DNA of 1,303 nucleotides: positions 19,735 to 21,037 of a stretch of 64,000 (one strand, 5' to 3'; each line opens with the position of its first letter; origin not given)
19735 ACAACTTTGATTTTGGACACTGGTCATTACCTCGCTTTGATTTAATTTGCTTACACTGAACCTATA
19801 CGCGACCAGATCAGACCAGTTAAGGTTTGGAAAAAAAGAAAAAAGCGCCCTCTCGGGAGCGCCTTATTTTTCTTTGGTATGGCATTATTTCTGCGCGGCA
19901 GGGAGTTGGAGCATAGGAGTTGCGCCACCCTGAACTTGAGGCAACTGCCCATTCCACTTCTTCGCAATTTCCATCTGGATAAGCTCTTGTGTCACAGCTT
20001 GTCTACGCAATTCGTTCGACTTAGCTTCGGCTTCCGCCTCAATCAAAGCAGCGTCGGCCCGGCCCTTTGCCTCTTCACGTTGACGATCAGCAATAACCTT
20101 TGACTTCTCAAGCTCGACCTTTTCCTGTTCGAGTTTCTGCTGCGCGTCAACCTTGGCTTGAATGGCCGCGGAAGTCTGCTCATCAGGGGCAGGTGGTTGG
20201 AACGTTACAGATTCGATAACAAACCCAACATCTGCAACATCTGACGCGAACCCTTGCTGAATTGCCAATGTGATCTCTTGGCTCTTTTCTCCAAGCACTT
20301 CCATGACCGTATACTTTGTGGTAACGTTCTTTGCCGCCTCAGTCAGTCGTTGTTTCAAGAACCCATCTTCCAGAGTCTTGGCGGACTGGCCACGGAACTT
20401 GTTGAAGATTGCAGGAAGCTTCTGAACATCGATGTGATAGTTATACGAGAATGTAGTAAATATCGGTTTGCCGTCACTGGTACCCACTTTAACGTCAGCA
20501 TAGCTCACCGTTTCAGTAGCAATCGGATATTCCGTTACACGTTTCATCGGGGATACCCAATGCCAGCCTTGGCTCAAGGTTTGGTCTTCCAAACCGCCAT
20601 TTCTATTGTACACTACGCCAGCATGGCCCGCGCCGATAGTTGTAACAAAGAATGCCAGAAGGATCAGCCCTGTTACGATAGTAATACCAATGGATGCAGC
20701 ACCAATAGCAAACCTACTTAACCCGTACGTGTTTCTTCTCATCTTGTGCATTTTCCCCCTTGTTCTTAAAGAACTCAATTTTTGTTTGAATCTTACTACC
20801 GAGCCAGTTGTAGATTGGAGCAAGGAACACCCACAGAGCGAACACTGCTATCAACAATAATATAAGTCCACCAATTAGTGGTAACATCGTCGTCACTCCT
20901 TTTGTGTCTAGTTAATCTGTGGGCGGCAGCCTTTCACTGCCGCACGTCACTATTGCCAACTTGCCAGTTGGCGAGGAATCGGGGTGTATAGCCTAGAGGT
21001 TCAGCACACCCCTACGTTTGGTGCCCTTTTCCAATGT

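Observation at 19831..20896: Insulated two-gene unit encoding an SPFH/prohibitin-like protein and a small membrane protein inside the replication region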

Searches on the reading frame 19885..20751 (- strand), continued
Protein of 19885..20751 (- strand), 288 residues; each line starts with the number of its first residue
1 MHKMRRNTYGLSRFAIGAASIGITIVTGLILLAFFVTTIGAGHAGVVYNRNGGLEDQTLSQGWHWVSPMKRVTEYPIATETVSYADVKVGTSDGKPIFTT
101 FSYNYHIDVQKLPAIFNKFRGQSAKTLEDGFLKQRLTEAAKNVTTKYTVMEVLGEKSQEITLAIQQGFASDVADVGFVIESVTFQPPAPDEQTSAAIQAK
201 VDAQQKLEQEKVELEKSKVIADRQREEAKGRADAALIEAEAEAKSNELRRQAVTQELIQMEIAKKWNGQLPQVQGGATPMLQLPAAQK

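Call 80: search_protein_families(library=pfam, alignment_id=A6, max_evalue=0.00001)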
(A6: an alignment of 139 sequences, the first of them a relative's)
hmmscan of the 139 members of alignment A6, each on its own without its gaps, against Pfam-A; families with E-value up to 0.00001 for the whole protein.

A. member 1, L004:9-413:+ (135 aa): 0 families

B. families by the number of members that match (of 139 scanned): 89 families (the first 25 are shown)
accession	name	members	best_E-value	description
PF02867.20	Ribonuc_red_lgC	4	1.5e-172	Ribonucleotide reductase, barrel domain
PF00317.26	Ribonuc_red_lgN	4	1.5e-21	Ribonucleotide reductase, all-alpha domain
PF00303.24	Thymidylat_synt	3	1.8e-89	Thymidylate synthase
PF00186.24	DHFR_1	3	5.2e-64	Dihydrofolate reductase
PF09414.15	RNA_ligase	3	1.8e-22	RNA ligase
PF00209.24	SNF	2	1.3e-116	Sodium:neurotransmitter symporter family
PF00268.27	Ribonuc_red_sm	2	6.2e-88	Ribonucleotide reductase, small chain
PF08343.15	RNR_N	2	1.6e-29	Ribonucleotide reductase N-terminal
PF16576.10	HlyD_D23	2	2.5e-27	Barrel-sandwich domain of CusB or HlyD membrane-fusion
PF21189.3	PHA02142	2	3.1e-21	PHA02142 OB-fold domain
PF01972.22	SDH_protease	2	1.5e-20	ClpP-like SDH-type serine proteinase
PF01368.27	DHH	2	1.9e-17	DHH family, N-terminal domain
PF14743.12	DNA_ligase_OB_2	2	3.5e-17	DNA ligase OB-like domain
PF13437.12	HlyD_3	2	4.1e-16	HlyD family secretion protein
PF00692.24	dUTPase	2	8.9e-14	dUTPase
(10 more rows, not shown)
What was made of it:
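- Context, in 27 dereplicated loci: ribonucleotide reductase, thymidylate synthase, DHFR, dUTPase, ligases and RecJ-like genes (call 80). In most loci the neighbours are DNA-metabolism genes (call 80).
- Tried and rejected: I considered that the two neighbouring ClpP-like SDH_protease hits (call 80) might point to a stomatin/STOPP-like protease partner.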

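Call 88: fold_search(model_id=the predicted structure, library=viral)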
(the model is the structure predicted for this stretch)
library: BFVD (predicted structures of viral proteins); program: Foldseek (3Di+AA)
matches with E <= 10: 347; with E <= 0.001: 30
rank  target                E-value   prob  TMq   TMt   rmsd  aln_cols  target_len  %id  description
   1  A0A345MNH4            5.2e-17  1.00  0.61  0.56  11.6       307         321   23  (no name in the UniProt tables at hand)
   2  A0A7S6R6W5            1.0e-16  1.00  0.55  0.56  11.5       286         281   23  SPFH-domain membrane protein [Rhizobium phage Pasto]
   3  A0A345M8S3            2.2e-15  1.00  0.58  0.57  14.8       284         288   19  Band-7-like membrane protein [Streptomyces phage StarPlatinum]
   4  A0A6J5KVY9            3.3e-15  1.00  0.56  0.56  12.5       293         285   16  Band 7 domain containing protein [uncultured Caudovirales phage]
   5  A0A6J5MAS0            1.1e-14  1.00  0.55  0.58  14.8       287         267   19  Band 7 domain containing protein [uncultured Caudovirales phage]
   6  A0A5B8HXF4            3.2e-14  1.00  0.53  0.47  22.1       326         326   16  Band 7 domain-containing protein [Mimiviridae sp. ChoanoV1]
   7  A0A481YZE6            5.9e-14  1.00  0.57  0.55   6.7       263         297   22  Band 7 domain-containing protein [Marseillevirus LCMAC202]
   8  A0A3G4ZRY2            5.9e-14  1.00  0.53  0.54  14.3       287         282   15  Band 7 domain-containing protein [Terrestrivirus sp.]
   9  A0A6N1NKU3            7.5e-14  1.00  0.54  0.50   8.2       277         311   22  Band 7 domain-containing protein [Tupanvirus deep ocean]
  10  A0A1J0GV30            7.5e-14  1.00  0.49  0.45  15.6       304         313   18  SPFH protein domain [Vibrio phage vB_VspP_pVa5]
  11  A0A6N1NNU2            1.1e-13  1.00  0.56  0.52  10.8       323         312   14  Band 7 domain-containing protein [Tupanvirus deep ocean]
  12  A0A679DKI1            2.2e-12  1.00  0.48  0.33  11.1       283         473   14  (no name in the UniProt tables at hand)
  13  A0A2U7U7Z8            8.8e-12  1.00  0.43  0.37  11.5       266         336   18  SPFH domain containing protein [Pandoravirus quercus]
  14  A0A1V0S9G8            1.8e-11  1.00  0.49  0.35   4.8       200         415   15  Band 7 domain-containing protein [Catovirus CTV1]
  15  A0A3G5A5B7            1.5e-10  1.00  0.48  0.30  10.8       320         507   19  SPFH domain / Band 7 domain containing protein [Harvfovirus sp.]
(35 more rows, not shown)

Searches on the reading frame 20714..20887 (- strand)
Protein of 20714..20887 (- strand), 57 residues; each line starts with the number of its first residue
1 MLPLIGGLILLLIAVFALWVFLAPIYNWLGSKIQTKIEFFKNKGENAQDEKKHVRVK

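Call 4: search_protein_families(library=pfam, proteins=[window:20714-20887:-], max_evalue=0.1)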
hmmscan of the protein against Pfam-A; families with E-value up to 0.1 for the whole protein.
window:20714-20887:- (57 aa): 2 families
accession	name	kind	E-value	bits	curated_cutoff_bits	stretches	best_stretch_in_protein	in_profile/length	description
PF00650.25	CRAL_TRIO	-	0.029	14.6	22.6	1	9-45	99-135/153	CRAL/TRIO domain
PF13850.11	ERGIC_N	-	0.033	14.8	27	1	5-46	20-61/91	Endoplasmic Reticulum-Golgi Intermediate Compartment (ERGIC)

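Call 9: search_protein_families(library=phrogs, proteins=[window:20714-20887:-], max_evalue=0.01)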
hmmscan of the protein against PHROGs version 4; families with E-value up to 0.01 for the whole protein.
window:20714-20887:- (57 aa): 0 families

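Call 27: search_protein_families(library=ncbifam, proteins=[window:20714-20887:-], max_evalue=0.1)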
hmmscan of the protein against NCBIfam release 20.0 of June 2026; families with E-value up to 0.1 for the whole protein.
window:20714-20887:- (57 aa): 1 family
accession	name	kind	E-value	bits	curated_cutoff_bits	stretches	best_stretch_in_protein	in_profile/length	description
NF041730.1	XrtH_assoc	equivalog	0.017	14.9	35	1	8-32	8-32/184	exosortase H-associated membrane protein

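Call 28: search_protein_families(library=padloc, proteins=[window:20714-20887:-], max_evalue=0.1)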
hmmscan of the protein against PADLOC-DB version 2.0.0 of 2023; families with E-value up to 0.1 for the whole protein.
window:20714-20887:- (57 aa): 0 families

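Call 56: find_homologous_proteins(query=A3, max_evalue=0.001)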
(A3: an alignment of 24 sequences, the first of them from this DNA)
Query A3 (24 sequences) (57 aa, profile of the alignment): 128 proteins with E <= 0.001 among 806 candidates; the best 120 are listed.
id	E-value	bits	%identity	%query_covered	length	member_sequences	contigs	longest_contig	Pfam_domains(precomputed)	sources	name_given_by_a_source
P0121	1.8e-13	68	100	100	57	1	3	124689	-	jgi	jgi:uncharacterized membrane protein YdjX (TVP38/TMEM64 family)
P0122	3.2e-10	58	-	-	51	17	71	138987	-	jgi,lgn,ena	-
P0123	3.3e-10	58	-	-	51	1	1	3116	-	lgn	-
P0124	2.0e-9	55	-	-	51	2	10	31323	-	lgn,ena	-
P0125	2.1e-9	55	-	-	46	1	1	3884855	-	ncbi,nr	ncbi:hypothetical protein IIO_00494 [Bacillus cereus VD115]|nr:hypothetical protein IIO_00494 [Bacil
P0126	2.9e-9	55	32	54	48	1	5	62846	-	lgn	-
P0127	3.9e-9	54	26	54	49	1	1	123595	-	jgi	jgi:hypothetical protein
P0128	5.0e-9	54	-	-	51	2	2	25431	-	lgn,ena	-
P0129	6.0e-9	54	29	54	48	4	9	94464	-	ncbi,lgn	ncbi:hypothetical protein ACQVTU_32705 [Bacillus cereus]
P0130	6.1e-9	54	30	35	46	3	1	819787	-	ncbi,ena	-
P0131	6.4e-9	53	39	70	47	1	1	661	-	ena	-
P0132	7.2e-9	53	30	35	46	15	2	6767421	-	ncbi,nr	ncbi:hypothetical protein BG10_3068 [Bacillus thuringiensis serovar morrisoni]|nr:hypothetical prote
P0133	7.6e-9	53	37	70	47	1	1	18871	-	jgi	-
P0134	8.8e-9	53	-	-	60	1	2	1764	-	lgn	-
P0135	9.4e-9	53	-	-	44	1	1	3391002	-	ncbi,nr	ncbi:hypothetical protein [Niameybacter massiliensis]|nr:hypothetical protein [Niameybacter massilie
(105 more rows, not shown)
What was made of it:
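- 20714..20887 (-): Small partner gene: a 57-aa single-pass membrane peptide, N-out/C-in, with a Lys-rich cytoplasmic tail. AAGGAG lies at 20901-20896. An exact 57-aa protein is on record as P0121 (call 56).
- Checked: That gives 57 aa, identical to P0121 (call 56), and makes the spacer 232 nt (20888-21119).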

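Call 57: find_encoding_contigs(protein=P0121, flank=10000, max_places=3)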
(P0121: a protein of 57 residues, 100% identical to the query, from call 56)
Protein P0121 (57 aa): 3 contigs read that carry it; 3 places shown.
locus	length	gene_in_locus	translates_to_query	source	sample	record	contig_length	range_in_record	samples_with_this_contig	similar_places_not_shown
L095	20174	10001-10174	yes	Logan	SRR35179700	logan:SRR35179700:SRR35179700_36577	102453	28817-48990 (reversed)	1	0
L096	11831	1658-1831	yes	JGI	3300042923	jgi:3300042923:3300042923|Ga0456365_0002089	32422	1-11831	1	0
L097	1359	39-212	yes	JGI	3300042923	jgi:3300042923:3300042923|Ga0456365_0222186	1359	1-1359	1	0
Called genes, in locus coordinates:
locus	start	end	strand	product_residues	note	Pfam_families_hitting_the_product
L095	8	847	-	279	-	PF02899:Phage_int_SAM_1, PF13495:Phage_int_SAM_4, PF00589:Phage_integrase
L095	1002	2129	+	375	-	-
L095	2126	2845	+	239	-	PF01695:IstB_IS21 (faint)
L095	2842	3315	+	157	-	PF13392:HNH_3 (weak)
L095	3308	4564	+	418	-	PF03796:DnaB_C, PF06745:ATPase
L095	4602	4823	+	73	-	-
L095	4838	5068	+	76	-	-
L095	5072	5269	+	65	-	-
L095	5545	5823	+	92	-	-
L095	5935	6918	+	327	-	-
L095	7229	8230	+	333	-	PF01807:Zn_ribbon_DnaG, PF13662:Toprim_4 (weak), PF13155:Toprim_2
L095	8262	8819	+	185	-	PF04542:Sigma70_r2 (weak), PF04545:Sigma70_r4 (weak)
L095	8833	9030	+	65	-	-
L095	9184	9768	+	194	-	-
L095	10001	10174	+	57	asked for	-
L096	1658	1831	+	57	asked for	-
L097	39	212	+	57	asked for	-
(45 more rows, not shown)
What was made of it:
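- The same genome carries a small ORF with an Acb2/Tad1-hairpin hit, so it does invest in anti-defence (call 57).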

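Call 81: search_protein_families(library=phrogs, alignment_id=A3, max_evalue=0.01)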
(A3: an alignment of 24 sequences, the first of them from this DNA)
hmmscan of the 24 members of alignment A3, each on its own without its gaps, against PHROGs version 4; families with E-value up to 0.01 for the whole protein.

A. member 1, seq(57 aa): 0 families

B. families by the number of members that match (of 24 scanned): 5 families
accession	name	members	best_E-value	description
phrog_35614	-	10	5.1e-37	-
phrog_9657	-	6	2e-29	-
phrog_3751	-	1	1.3e-05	membrane protein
phrog_18389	-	1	0.0024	-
phrog_8120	-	1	0.0091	-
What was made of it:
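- On Holin (for the small protein): No Pfam or PHROG holin hit (calls 4, 9, 81).
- The peptide hits no holin family in Pfam or PHROGs (calls 4, 9, 81).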
